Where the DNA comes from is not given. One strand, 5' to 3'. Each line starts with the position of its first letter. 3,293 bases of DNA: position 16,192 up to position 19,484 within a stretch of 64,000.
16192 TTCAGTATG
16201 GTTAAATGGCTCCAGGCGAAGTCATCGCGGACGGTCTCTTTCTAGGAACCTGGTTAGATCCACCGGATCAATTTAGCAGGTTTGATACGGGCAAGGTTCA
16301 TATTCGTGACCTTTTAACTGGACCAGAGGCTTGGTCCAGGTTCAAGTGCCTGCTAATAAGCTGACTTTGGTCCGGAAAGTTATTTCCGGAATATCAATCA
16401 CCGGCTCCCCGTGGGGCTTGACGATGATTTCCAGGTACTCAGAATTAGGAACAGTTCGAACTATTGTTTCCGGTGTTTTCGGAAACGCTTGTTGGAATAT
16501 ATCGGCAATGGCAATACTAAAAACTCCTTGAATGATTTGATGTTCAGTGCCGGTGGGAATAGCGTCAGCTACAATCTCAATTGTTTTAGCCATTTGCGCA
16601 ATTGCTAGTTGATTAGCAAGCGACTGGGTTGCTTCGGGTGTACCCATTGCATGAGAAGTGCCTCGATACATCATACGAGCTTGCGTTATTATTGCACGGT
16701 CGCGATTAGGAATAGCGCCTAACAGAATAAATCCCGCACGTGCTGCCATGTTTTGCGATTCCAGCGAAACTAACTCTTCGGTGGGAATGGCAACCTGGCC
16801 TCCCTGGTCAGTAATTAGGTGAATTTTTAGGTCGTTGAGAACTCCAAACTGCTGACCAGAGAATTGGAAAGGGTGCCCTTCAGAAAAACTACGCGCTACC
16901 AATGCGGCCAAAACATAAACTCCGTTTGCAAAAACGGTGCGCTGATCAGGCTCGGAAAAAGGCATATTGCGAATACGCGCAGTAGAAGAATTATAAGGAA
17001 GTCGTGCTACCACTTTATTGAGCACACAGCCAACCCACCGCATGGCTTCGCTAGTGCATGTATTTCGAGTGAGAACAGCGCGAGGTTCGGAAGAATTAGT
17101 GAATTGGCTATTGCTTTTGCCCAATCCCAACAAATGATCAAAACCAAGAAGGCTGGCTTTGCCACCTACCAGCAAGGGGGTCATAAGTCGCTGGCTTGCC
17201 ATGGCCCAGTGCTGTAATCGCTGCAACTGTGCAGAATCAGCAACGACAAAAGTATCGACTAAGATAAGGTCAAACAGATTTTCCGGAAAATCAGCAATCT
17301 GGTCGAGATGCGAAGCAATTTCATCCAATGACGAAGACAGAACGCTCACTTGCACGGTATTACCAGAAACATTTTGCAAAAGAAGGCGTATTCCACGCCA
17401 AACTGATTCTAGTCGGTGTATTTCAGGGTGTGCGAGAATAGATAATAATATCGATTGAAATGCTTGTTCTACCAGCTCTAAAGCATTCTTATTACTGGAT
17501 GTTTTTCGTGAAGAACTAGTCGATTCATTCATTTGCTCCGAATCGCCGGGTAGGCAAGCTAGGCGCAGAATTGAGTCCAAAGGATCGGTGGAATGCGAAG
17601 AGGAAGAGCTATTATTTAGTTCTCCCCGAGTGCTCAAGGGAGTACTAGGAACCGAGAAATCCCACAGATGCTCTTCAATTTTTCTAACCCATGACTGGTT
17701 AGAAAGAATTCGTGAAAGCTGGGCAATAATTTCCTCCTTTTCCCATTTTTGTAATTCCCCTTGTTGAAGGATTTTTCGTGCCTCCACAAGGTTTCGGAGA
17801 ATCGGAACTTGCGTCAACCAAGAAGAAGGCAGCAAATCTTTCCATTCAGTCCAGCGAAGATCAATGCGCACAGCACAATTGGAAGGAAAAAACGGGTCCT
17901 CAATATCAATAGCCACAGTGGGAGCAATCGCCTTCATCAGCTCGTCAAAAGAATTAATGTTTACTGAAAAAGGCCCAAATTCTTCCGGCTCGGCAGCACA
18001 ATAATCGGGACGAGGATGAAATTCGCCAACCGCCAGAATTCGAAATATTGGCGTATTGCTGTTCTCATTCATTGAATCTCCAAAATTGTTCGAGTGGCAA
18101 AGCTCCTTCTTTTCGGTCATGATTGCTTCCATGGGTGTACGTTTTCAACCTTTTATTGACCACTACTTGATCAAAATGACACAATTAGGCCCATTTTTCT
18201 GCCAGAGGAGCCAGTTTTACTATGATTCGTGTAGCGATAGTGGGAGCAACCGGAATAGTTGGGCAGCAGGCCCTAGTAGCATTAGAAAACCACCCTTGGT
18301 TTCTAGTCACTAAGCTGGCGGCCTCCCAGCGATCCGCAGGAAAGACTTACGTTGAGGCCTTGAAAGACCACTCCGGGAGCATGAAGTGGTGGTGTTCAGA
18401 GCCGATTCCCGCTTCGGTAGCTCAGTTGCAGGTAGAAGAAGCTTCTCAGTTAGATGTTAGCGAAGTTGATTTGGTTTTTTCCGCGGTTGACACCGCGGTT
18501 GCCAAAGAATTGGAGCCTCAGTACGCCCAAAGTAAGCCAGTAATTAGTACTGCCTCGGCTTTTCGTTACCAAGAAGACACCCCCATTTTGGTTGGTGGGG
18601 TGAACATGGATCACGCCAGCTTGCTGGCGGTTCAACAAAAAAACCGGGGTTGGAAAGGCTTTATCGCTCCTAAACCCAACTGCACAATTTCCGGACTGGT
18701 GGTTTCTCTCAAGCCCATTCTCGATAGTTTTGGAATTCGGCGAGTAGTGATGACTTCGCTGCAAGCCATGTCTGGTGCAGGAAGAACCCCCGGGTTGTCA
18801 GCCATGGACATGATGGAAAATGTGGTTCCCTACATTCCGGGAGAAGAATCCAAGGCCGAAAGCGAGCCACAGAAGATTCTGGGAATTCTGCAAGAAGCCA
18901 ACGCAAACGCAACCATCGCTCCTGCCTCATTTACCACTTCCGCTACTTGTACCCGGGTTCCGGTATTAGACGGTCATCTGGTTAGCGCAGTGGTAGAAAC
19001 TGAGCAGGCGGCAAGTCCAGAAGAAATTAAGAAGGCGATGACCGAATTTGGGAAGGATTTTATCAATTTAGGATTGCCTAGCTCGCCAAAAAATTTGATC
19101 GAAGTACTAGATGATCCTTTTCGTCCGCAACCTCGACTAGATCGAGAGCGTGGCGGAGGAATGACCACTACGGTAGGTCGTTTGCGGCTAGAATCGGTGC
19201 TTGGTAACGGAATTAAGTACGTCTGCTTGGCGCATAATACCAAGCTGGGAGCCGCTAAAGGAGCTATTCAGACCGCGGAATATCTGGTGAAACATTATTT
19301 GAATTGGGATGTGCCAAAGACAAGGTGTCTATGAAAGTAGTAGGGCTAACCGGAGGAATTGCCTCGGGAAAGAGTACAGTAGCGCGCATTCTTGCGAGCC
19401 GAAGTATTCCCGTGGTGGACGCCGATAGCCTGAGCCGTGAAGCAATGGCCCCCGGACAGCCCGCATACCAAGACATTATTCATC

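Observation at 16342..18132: Orphan, single-chain TssB-TssC (T6SS sheath) fusion with no other T6SS genes in sight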

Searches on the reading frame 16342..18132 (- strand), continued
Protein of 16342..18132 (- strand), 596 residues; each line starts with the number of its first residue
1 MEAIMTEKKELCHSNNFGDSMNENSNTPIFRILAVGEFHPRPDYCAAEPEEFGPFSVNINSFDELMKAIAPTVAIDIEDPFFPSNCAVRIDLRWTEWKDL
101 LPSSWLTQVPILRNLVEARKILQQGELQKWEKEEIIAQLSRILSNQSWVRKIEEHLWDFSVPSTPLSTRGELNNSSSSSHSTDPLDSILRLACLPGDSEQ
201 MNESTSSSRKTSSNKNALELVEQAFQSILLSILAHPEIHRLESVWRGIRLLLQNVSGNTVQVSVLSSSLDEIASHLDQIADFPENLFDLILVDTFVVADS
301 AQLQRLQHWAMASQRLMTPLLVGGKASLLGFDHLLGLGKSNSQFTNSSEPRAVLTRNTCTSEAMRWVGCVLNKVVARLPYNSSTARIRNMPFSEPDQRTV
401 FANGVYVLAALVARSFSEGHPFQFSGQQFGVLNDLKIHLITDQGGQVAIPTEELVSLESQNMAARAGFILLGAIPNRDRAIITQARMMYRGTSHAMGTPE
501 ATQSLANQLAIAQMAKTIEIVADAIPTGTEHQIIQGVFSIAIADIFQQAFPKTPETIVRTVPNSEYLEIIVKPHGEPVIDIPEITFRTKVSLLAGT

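Call 82: list_cluster_members(proteins=[P0001, P0159, P0161, P0156, P0157])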
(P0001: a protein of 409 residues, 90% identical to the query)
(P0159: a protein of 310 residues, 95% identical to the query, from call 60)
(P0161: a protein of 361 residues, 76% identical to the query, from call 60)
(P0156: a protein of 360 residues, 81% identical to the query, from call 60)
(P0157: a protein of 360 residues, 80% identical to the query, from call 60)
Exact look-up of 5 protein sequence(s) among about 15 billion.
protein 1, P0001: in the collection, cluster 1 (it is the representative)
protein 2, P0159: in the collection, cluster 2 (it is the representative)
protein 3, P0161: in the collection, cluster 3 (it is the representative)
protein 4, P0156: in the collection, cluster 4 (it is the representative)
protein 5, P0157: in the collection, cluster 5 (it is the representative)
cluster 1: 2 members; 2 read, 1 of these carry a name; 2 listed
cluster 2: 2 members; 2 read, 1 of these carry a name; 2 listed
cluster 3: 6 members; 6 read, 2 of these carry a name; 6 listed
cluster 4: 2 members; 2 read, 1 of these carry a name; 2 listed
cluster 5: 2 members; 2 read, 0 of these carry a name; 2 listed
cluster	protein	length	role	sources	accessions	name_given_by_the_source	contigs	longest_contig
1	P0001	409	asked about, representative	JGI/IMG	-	type VI secretion system protein ImpC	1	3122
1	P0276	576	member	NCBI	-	-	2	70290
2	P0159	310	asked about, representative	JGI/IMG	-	aspartate-semialdehyde dehydrogenase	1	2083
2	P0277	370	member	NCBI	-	-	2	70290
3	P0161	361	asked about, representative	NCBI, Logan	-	-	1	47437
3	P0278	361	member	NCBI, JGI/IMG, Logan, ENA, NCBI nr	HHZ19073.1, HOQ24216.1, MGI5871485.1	MAG TPA: aspartate-semialdehyde dehydrogenase [Firmicutes bacterium] | aspartate-semialdehyde dehydrogenase | aspartate-semialdehyde dehydrogenase [Bacillota bacterium]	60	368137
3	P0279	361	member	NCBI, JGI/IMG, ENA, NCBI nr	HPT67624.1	MAG TPA: aspartate-semialdehyde dehydrogenase [Bacillota bacterium] | aspartate-semialdehyde dehydrogenase [Bacillota bacterium]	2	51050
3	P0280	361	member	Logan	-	-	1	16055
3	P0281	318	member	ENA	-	-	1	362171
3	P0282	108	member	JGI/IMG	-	-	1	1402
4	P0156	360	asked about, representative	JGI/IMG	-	aspartate-semialdehyde dehydrogenase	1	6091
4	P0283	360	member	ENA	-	-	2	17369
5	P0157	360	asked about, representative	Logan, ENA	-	-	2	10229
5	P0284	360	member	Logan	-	-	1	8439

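Call 83: find_encoding_contigs(protein=window:16342-18072:-, flank=10000, max_places=4)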
Protein window:16342-18072:- (576 aa): 2 contigs read that carry it; 1 place shown.
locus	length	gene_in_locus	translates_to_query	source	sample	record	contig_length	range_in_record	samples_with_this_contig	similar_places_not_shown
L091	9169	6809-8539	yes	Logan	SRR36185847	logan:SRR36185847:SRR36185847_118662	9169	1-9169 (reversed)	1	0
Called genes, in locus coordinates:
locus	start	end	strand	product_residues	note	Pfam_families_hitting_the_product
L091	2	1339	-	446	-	?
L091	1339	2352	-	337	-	PF00579:tRNA-synt_1b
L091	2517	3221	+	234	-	PF14891:Peptidase_M91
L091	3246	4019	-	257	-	PF00149:Metallophos, PF12850:Metallophos_2 (weak)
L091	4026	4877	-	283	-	-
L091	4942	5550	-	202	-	PF01121:CoaE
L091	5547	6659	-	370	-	PF01118:Semialdhyde_dh, PF02800:Gp_dh_C (faint), PF02774:Semialdhyde_dhC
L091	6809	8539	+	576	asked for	PF05591:T6SS_VipA, PF05943:VipB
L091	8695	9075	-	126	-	-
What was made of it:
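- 16342..18072 (-): Coding sequence of the single-chain TssB-TssC sheath protein from the probable start Met21 (576 aa, stop codon included). The 576-aa sequence is the one on record in public assemblies (calls 82, 83).
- On T6SS contractile sheath (TssB/VipA + TssC/VipB): The identical product is on record from independent assemblies (calls 82, 83).
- Checked: The start is probably Met21, giving 576 aa. That is the sequence on record (calls 82, 83).
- The identical 576-aa product is encoded in independent assemblies: the NCBI contig and Logan SRR36185847 (calls 82, 83).
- Tried and rejected: Only the Met21 version is on record (call 83).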

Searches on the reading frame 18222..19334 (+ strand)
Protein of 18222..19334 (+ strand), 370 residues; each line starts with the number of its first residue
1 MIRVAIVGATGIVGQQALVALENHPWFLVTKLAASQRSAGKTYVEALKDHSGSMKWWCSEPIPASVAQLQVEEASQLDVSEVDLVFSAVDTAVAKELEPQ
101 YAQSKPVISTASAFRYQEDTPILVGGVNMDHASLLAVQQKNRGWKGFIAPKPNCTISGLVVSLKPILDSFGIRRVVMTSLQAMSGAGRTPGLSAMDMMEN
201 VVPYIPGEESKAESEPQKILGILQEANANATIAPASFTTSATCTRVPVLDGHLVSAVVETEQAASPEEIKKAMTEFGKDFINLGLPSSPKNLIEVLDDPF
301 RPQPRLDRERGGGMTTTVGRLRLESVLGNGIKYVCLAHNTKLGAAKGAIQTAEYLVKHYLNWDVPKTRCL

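Call 13: search_protein_families(library=pfam, proteins=[window:18222-19334:+], max_evalue=0.001)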
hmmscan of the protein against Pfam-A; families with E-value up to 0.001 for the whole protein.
window:18222-19334:+ (370 aa): 3 families
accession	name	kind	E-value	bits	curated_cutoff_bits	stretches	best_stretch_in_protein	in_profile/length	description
PF02774.23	Semialdhyde_dhC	-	6.7e-33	114.8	26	1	163-340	1-182/184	Semialdehyde dehydrogenase, dimerisation domain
PF01118.30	Semialdhyde_dh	-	7e-26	91.4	26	1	3-132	1-118/121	Semialdehyde dehydrogenase, NAD binding domain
PF02800.25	Gp_dh_C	-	4.8e-06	26.7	24.4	1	239-275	72-108/158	Glyceraldehyde 3-phosphate dehydrogenase, C-terminal domain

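Call 60: find_homologous_proteins(query=window:18222-19334:+, max_evalue=1e-60)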
Query window:18222-19334:+ (370 aa): 6937 proteins with E <= 1e-60 among 8000 candidates; the best 120 are listed.
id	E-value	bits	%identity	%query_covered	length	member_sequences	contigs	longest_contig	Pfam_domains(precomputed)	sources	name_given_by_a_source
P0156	1.5e-193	660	81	98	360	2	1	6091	PF02774.24,PF01118.31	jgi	jgi:aspartate-semialdehyde dehydrogenase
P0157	6.1e-192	655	80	98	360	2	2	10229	PF02774.24,PF01118.31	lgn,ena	-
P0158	4.0e-191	652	81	98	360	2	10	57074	PF22698.2,PF02774.24,PF01118.31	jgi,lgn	jgi:aspartate-semialdehyde dehydrogenase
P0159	5.7e-190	649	95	84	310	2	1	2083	PF02800.26,PF02774.24,PF01118.31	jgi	jgi:aspartate-semialdehyde dehydrogenase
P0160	2.9e-189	646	80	98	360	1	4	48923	PF02774.24,PF01118.31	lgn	-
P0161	5.4e-183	626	76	98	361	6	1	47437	PF02774.24,PF01118.31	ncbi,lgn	-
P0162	9.6e-181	618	74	98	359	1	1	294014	PF02774.24,PF01118.31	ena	-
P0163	3.9e-179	613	75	98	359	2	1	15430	PF02774.24,PF01118.31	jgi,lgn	jgi:aspartate-semialdehyde dehydrogenase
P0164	2.2e-177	607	73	98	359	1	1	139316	PF02774.24,PF01118.31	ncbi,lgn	ncbi:MAG: aspartate-semialdehyde dehydrogenase [Bacillota bacterium]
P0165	2.4e-175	601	72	98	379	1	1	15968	PF02774.24,PF01118.31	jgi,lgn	jgi:aspartate-semialdehyde dehydrogenase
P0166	2.5e-175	601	73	98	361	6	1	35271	PF02774.24,PF01118.31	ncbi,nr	ncbi:MAG: aspartate-semialdehyde dehydrogenase [Firmicutes bacterium]|nr:aspartate-semialdehyde dehy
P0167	4.8e-174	596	72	98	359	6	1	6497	PF02774.24,PF01118.31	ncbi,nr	ncbi:MAG TPA: aspartate-semialdehyde dehydrogenase [Bacillota bacterium]|nr:aspartate-semialdehyde d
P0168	8.0e-174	596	72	98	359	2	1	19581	PF22698.2,PF02774.24,PF01118.31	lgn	-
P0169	2.7e-173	594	72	98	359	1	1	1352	PF02774.24,PF01118.31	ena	-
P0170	4.3e-173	593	73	98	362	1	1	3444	PF02774.24,PF01118.31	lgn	-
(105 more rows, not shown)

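Call 61: find_encoding_contigs(protein=P0158, flank=10000, max_places=3)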
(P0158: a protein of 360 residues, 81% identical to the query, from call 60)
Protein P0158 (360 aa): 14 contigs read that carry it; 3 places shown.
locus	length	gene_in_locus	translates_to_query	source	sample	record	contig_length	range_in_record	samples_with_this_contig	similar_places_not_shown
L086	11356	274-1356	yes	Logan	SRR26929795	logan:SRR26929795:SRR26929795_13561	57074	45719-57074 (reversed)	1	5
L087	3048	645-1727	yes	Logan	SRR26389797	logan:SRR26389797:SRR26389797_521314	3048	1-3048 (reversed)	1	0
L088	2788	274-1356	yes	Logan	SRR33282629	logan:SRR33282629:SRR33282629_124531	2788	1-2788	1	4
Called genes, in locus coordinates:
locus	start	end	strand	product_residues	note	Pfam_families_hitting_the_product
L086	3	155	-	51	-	?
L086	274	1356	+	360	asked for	PF01118:Semialdhyde_dh, PF22698:Semialdhyde_dhC_1 (weak), PF02774:Semialdhyde_dhC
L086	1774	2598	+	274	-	PF05448:AXE1 (weak), PF01738:DLH, PF00561:Abhydrolase_1, PF03959:FSH1 (faint), PF12146:Hydrolase_4 (weak)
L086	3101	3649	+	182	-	PF04397:LytTR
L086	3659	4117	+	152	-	-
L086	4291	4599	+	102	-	PF09912:DUF2141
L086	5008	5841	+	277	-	PF12801:Fer4_5 (faint), PF12838:Fer4_7 (faint), PF13237:Fer4_10, PF13187:Fer4_9 (weak)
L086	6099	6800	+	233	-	PF23023:Anti-Pycsar_Apyc1 (faint), PF00753:Lactamase_B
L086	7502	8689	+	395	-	PF01966:HD, PF13286:HD_assoc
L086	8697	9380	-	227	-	PF01520:Amidase_3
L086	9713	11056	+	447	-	PF01743:PolyA_pol, PF12627:PolyA_pol_RNAbd, PF01966:HD, PF13735:tRNA_NucTran2_2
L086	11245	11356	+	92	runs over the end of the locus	PF07873:YabP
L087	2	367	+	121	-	?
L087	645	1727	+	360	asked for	PF01118:Semialdhyde_dh, PF22698:Semialdhyde_dhC_1 (weak), PF02774:Semialdhyde_dhC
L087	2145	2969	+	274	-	PF05448:AXE1 (weak), PF01738:DLH, PF00561:Abhydrolase_1, PF03959:FSH1 (faint), PF12146:Hydrolase_4 (weak)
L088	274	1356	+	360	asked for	PF01118:Semialdhyde_dh, PF22698:Semialdhyde_dhC_1 (weak), PF02774:Semialdhyde_dhC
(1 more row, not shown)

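Call 62: find_encoding_contigs(protein=P0160, flank=10000, max_places=3)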
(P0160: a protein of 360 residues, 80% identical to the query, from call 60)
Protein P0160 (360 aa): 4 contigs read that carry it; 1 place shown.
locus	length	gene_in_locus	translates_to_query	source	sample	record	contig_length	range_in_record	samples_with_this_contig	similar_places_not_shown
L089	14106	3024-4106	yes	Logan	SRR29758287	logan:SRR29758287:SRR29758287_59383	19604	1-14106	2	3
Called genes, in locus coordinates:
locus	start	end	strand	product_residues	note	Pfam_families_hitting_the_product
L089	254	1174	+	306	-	PF01040:UbiA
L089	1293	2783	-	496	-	PF13231:PMT_2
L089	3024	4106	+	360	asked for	PF01118:Semialdhyde_dh, PF02774:Semialdhyde_dhC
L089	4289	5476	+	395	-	PF01966:HD, PF13286:HD_assoc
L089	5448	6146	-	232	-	PF01520:Amidase_3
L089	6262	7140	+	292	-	PF14257:DUF4349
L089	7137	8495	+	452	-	PF01743:PolyA_pol, PF12627:PolyA_pol_RNAbd, PF01966:HD, PF13735:tRNA_NucTran2_2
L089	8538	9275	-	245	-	PF13483:Lactamase_B_3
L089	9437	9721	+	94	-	PF07873:YabP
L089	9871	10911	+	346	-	PF06898:YqfD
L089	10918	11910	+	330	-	PF13401:AAA_22 (faint), PF02562:PhoH, PF13245:AAA_19 (weak), PF13604:AAA_30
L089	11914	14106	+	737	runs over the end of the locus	PF07697:7TMR-HDED, PF07698:7TM-7TMR_HD, PF01966:HD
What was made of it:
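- Tried and rejected: Asd is 80% identical to Asd on contigs that carry YabP/YqfD sporulation genes, and 72-76% identical to 'Bacillota bacterium' MAG proteins (calls 60-62, 82).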

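Call 63: find_encoding_contigs(protein=P0159, flank=10000, max_places=2)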
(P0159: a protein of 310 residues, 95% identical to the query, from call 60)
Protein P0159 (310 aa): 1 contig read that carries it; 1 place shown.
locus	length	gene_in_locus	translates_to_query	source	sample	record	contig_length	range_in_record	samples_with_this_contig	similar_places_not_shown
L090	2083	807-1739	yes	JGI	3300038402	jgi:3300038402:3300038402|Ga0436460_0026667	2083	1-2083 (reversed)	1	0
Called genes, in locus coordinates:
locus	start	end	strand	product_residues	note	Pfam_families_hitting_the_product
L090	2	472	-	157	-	?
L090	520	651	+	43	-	-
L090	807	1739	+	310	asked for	PF01118:Semialdhyde_dh, PF02800:Gp_dh_C (faint), PF02774:Semialdhyde_dhC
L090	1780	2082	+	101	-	?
